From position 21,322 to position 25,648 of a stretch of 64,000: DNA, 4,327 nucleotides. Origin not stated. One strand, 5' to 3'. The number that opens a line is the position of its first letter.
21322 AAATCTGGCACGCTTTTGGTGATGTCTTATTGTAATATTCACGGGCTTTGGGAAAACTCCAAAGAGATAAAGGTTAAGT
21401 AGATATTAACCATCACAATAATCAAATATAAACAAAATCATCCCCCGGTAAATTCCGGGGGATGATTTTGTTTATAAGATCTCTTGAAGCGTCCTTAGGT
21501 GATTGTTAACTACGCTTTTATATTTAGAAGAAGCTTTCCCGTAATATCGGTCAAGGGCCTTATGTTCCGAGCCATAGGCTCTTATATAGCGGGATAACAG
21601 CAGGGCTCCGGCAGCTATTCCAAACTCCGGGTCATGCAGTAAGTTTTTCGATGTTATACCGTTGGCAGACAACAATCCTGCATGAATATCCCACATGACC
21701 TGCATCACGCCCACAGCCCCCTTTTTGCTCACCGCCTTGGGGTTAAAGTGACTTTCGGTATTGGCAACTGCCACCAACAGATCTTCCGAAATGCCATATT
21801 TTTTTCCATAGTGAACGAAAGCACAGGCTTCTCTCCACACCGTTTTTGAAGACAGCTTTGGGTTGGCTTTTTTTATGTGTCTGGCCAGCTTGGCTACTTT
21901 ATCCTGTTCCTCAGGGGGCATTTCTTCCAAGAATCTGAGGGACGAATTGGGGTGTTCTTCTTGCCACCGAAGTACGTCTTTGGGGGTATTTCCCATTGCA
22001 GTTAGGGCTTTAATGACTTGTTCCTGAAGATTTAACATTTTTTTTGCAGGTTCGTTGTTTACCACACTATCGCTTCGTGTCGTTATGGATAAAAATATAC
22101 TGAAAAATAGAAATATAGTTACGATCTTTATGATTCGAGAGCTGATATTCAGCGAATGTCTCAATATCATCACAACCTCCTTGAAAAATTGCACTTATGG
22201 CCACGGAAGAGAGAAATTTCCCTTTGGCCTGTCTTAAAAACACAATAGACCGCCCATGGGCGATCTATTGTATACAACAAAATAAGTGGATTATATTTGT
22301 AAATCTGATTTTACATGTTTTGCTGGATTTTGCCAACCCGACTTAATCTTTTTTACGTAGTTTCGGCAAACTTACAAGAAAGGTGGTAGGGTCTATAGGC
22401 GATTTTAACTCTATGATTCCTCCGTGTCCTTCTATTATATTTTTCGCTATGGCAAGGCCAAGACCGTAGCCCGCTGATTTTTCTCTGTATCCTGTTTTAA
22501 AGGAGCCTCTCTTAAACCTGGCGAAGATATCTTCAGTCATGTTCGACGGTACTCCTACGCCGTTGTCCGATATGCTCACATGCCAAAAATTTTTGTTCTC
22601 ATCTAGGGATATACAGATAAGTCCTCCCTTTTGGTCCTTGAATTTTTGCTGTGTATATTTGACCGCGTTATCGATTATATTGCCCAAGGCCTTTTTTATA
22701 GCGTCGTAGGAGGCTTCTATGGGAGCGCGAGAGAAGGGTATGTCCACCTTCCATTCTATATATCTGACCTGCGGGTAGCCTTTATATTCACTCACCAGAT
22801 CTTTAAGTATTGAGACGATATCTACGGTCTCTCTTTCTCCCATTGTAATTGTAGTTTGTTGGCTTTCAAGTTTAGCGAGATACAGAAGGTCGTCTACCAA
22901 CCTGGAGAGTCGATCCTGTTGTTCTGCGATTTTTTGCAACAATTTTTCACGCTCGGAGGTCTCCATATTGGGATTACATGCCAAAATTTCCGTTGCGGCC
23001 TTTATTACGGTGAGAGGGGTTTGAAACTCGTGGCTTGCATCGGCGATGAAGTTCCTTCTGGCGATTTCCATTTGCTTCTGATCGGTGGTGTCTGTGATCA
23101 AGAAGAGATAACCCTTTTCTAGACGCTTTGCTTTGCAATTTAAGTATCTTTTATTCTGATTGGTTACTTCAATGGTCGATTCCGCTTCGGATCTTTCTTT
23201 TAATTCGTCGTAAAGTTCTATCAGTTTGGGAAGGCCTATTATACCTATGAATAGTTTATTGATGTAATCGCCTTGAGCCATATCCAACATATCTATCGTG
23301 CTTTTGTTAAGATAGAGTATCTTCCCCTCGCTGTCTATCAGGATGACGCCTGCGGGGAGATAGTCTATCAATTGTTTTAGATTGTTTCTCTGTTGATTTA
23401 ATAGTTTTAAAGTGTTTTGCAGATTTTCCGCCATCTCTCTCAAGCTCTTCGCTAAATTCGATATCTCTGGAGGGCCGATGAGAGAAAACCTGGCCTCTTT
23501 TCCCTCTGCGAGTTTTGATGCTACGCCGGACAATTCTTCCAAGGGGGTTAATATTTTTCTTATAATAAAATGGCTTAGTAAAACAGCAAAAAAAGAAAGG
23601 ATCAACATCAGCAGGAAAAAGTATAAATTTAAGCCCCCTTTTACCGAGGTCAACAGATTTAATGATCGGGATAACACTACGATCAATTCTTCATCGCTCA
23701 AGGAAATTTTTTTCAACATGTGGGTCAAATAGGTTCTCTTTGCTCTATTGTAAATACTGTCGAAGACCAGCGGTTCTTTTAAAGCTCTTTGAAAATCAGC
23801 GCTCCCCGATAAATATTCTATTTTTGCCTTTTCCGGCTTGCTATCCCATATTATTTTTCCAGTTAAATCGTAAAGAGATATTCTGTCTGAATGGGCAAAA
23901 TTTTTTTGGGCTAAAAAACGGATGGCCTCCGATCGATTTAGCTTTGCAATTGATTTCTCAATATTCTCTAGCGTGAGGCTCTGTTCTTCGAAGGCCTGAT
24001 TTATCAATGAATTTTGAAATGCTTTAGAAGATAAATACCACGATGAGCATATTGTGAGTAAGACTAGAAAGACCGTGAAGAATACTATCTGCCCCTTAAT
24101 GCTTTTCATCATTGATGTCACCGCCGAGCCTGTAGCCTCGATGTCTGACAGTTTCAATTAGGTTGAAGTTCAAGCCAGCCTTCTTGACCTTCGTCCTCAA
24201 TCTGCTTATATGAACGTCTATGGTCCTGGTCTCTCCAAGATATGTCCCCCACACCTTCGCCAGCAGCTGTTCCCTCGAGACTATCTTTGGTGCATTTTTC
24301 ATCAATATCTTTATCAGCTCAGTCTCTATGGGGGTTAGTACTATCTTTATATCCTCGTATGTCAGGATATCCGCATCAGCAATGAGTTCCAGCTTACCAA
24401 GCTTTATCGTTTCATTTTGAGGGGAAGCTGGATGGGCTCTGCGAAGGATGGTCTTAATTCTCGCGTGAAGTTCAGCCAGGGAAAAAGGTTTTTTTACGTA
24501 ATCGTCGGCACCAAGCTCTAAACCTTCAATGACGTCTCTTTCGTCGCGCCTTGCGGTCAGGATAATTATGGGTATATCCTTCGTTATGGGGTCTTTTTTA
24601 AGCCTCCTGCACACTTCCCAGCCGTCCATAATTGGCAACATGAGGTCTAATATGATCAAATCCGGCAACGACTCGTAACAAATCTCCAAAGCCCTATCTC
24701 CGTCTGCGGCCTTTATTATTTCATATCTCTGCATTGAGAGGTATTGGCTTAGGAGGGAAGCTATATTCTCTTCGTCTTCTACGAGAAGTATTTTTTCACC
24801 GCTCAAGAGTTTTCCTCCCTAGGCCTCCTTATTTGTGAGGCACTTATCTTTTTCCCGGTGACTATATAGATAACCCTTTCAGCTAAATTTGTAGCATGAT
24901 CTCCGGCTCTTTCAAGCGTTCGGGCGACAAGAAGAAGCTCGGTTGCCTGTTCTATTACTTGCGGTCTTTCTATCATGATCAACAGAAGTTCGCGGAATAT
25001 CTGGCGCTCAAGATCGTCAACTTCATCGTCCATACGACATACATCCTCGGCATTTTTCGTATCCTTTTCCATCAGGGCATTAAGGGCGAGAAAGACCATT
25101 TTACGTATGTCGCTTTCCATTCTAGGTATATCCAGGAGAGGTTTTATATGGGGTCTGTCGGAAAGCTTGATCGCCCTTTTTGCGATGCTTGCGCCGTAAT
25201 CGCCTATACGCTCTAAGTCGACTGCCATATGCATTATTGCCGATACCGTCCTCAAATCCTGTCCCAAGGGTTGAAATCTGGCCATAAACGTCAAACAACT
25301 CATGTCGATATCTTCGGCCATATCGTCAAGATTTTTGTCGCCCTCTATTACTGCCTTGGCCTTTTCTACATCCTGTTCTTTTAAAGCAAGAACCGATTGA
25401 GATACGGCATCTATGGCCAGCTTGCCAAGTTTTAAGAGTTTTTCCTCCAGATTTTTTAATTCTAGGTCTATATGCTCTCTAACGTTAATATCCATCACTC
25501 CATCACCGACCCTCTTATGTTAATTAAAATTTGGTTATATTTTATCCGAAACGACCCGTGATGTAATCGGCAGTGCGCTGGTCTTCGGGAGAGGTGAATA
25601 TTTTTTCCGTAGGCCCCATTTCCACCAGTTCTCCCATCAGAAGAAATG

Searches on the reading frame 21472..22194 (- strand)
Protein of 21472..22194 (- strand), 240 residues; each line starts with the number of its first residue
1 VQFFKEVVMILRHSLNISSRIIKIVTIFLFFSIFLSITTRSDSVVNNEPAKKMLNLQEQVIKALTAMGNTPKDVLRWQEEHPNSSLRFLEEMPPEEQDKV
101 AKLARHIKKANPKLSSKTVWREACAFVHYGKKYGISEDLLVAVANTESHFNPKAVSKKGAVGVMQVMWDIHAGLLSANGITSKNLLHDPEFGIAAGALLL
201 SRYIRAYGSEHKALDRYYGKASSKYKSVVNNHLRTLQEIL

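Call 69: search_protein_families(library=pfam, proteins=[window:21472-22194:-], max_evalue=1e-8)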
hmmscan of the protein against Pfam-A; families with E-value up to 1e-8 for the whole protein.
window:21472-22194:- (240 aa): 1 family
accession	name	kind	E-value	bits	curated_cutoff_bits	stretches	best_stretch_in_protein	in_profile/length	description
PF01464.25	SLT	-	4e-19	68.7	21.3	1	128-214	5-91/117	Transglycosylase SLT domain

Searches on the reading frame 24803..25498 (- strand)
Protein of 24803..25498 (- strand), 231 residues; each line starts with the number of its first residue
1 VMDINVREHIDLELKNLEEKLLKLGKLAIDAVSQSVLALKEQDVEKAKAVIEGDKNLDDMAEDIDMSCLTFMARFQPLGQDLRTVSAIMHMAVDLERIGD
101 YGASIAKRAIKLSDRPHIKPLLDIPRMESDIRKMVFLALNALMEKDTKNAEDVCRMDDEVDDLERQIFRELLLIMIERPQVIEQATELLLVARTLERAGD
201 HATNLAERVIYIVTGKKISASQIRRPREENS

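Call 69: search_protein_families(library=pfam, proteins=[window:24803-25498:-], max_evalue=1e-8)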
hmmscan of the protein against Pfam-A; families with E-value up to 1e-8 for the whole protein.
window:24803-25498:- (231 aa): 1 family
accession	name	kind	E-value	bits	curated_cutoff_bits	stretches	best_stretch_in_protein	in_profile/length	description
PF01895.24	PhoU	-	2.4e-44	150.1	23.5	2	21-108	1-88/89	PhoU domain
